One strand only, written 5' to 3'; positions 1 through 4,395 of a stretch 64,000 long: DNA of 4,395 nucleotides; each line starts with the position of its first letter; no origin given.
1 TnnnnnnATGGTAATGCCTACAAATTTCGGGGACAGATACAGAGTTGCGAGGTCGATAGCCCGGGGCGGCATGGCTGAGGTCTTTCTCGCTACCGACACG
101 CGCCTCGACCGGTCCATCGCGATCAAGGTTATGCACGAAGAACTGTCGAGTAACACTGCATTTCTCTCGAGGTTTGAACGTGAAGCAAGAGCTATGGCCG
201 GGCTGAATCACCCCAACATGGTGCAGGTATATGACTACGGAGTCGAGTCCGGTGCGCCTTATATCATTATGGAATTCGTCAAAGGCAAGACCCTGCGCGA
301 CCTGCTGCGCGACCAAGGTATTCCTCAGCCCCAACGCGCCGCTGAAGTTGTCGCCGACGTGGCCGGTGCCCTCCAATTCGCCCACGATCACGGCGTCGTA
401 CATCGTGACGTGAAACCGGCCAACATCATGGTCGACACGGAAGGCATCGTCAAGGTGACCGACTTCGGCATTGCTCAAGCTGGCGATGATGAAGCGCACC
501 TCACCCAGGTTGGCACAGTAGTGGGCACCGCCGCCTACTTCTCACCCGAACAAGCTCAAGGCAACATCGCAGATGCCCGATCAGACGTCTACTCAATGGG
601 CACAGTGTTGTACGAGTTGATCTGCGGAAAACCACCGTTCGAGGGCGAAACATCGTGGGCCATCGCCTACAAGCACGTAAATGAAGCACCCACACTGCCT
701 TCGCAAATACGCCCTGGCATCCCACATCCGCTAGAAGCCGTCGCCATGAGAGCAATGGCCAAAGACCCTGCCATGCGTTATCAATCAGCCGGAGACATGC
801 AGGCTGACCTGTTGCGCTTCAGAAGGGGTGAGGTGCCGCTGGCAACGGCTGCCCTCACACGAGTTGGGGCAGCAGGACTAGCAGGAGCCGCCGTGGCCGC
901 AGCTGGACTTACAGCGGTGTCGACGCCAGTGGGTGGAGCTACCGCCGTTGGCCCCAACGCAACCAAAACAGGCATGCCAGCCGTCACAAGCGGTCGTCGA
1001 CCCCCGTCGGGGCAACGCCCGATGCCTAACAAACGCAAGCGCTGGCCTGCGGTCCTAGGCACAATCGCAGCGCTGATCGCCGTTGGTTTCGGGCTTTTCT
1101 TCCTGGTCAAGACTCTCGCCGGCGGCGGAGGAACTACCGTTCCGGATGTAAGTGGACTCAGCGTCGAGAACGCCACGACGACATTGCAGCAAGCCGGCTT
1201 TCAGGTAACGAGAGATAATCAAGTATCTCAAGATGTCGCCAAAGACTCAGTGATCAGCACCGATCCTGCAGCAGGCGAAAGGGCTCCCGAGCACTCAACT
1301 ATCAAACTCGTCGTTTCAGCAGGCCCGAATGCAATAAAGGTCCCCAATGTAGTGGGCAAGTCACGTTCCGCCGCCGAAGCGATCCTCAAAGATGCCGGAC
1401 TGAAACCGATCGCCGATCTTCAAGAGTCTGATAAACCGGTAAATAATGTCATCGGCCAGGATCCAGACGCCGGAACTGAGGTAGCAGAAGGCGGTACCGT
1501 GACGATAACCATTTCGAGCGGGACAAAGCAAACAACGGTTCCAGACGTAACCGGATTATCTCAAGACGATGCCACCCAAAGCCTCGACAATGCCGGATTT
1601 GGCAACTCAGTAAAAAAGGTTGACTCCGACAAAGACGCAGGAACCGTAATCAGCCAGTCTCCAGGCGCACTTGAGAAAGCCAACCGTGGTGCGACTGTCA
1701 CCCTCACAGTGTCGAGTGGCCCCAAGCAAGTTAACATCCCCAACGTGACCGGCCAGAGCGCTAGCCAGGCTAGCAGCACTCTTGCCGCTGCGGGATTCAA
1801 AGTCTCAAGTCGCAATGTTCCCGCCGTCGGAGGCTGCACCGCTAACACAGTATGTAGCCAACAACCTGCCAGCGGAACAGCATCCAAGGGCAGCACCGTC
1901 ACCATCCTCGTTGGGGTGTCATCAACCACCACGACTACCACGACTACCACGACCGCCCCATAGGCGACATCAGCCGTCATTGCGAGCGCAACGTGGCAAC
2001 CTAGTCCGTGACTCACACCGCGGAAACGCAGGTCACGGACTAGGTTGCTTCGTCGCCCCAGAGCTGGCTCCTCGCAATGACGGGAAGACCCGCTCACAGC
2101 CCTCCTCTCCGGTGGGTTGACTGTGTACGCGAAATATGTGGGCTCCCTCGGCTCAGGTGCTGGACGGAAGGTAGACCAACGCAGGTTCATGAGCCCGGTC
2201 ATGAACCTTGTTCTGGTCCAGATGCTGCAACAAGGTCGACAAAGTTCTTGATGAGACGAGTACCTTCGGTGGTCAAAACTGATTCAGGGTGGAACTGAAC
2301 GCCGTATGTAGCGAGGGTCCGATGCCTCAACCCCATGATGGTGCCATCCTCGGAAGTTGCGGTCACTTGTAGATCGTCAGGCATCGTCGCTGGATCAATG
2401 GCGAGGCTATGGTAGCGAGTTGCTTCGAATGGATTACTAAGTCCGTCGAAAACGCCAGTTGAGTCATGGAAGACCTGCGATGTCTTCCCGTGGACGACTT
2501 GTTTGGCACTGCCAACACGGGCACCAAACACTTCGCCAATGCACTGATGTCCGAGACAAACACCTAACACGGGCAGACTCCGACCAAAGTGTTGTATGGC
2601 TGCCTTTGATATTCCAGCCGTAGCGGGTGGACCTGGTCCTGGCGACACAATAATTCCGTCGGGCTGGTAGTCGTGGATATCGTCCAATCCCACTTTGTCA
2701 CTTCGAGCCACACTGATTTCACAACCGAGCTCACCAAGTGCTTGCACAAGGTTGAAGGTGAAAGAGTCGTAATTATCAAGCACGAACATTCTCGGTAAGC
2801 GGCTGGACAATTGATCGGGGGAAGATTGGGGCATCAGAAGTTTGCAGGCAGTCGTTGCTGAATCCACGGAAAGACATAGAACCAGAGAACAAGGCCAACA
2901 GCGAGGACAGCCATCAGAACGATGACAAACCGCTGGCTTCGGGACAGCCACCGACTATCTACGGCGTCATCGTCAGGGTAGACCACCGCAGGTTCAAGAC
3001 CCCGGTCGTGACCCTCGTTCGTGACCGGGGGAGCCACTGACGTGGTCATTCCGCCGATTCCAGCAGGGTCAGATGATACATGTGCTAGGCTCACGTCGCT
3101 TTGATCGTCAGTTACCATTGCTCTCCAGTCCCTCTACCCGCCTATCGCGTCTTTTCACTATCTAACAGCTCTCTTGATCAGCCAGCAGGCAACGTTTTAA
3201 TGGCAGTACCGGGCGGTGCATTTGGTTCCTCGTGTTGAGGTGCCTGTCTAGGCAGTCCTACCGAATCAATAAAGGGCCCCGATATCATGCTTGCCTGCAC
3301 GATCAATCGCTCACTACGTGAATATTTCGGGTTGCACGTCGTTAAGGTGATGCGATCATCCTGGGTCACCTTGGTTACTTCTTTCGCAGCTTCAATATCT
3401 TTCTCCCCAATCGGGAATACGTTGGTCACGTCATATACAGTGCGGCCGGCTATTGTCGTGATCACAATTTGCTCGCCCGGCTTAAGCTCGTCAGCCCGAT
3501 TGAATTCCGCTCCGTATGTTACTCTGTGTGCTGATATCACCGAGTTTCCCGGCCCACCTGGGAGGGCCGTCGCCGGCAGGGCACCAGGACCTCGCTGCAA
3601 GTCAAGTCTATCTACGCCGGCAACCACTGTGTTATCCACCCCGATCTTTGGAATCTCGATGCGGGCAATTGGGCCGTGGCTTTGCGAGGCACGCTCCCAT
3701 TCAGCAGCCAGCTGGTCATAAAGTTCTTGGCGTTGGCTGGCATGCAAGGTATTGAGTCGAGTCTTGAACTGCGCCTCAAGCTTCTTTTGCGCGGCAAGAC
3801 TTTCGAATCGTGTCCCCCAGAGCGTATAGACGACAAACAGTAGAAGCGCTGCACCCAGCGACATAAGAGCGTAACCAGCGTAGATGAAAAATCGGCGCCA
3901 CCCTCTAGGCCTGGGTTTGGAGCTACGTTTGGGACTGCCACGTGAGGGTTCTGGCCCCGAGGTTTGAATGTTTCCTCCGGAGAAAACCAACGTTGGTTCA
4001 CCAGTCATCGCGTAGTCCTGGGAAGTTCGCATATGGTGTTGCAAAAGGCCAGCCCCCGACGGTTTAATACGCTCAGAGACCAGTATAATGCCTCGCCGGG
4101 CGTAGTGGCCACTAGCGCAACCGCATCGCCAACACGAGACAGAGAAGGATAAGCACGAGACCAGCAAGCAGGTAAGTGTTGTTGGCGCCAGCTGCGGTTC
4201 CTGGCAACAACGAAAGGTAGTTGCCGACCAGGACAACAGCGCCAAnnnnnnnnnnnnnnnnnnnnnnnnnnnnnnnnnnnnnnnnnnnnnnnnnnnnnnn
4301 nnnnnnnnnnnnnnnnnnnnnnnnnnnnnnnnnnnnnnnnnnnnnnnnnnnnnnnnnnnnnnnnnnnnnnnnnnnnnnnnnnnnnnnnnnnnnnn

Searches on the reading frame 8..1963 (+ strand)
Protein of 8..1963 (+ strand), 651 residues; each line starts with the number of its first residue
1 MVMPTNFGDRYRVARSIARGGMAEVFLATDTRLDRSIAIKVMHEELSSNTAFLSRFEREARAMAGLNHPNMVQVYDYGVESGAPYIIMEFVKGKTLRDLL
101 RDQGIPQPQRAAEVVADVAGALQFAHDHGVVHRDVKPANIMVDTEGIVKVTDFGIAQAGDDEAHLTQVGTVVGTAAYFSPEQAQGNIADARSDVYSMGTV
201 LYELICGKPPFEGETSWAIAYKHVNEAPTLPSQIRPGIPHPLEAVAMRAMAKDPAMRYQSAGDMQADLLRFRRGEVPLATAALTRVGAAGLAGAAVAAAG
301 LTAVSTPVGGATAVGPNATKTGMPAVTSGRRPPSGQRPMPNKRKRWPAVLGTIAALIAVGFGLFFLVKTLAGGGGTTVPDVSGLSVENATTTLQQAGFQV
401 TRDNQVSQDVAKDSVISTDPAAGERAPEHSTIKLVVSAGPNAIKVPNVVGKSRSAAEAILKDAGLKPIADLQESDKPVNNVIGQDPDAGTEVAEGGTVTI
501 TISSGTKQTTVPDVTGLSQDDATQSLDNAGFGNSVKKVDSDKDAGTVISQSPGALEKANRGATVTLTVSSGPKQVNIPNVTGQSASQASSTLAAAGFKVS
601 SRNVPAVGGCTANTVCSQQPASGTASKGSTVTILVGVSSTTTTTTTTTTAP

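Call 54: search_protein_families(library=pfam, proteins=[window:8-1963:+], max_evalue=0.00001)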
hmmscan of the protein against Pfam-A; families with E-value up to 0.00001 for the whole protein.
window:8-1963:+ (651 aa): 5 families
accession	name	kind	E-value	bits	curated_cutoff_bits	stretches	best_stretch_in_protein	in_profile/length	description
PF03793.24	PASTA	-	2e-58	194.6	23.2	4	377-437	2-63/64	PASTA domain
PF00069.31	Pkinase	-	2.6e-49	168.4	31.7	1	11-226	1-212/263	Protein kinase domain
PF07714.23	PK_Tyr_Ser-Thr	-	2.3e-37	129.1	23.1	1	14-258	4-249/258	Protein tyrosine and serine/threonine kinase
PF01636.29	APH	-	3.8e-07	30.6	23.2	0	106-160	146-201/239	Phosphotransferase enzyme family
PF03109.22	ABC1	-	1.1e-06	28.5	22.9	1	54-163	118-221/244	ABC1 atypical kinase-like domain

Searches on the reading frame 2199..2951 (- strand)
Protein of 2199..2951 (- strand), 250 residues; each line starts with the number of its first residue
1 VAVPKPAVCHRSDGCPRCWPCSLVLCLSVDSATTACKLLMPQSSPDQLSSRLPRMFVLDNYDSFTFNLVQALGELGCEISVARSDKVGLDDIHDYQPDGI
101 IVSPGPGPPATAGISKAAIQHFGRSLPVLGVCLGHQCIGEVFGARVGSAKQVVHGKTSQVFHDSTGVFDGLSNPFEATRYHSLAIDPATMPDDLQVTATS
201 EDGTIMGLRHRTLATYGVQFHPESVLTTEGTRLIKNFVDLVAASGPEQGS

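Call 54: search_protein_families(library=pfam, proteins=[window:2199-2951:-], max_evalue=0.00001)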
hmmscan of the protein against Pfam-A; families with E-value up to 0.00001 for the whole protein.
window:2199-2951:- (250 aa): 2 families
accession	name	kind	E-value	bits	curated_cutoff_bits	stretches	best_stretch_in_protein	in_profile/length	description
PF00117.34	GATase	-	7.4e-59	199.1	22.8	1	57-238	2-187/190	Glutamine amidotransferase class-I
PF07722.19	Peptidase_C26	-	6.5e-10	39.6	20.5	1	122-223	102-219/219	Peptidase C26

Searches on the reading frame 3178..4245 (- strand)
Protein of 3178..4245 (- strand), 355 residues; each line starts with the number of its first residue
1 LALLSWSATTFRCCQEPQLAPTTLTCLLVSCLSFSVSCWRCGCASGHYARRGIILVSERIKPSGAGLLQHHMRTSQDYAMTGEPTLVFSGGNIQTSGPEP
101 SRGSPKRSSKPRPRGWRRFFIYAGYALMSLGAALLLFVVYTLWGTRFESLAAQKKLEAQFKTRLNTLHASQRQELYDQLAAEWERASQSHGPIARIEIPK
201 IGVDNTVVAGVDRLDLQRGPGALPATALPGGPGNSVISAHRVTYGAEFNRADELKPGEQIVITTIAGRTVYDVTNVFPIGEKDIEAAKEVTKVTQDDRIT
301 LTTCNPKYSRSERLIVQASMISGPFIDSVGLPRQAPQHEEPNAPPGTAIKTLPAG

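Call 54: search_protein_families(library=pfam, proteins=[window:3178-4245:-], max_evalue=0.00001)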
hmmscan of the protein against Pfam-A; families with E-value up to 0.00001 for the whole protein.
window:3178-4245:- (355 aa): 1 family
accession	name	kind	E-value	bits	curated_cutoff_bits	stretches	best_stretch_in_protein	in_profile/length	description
PF04203.18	Sortase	-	4.6e-26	91.4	26.6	1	196-320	1-124/125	Sortase domain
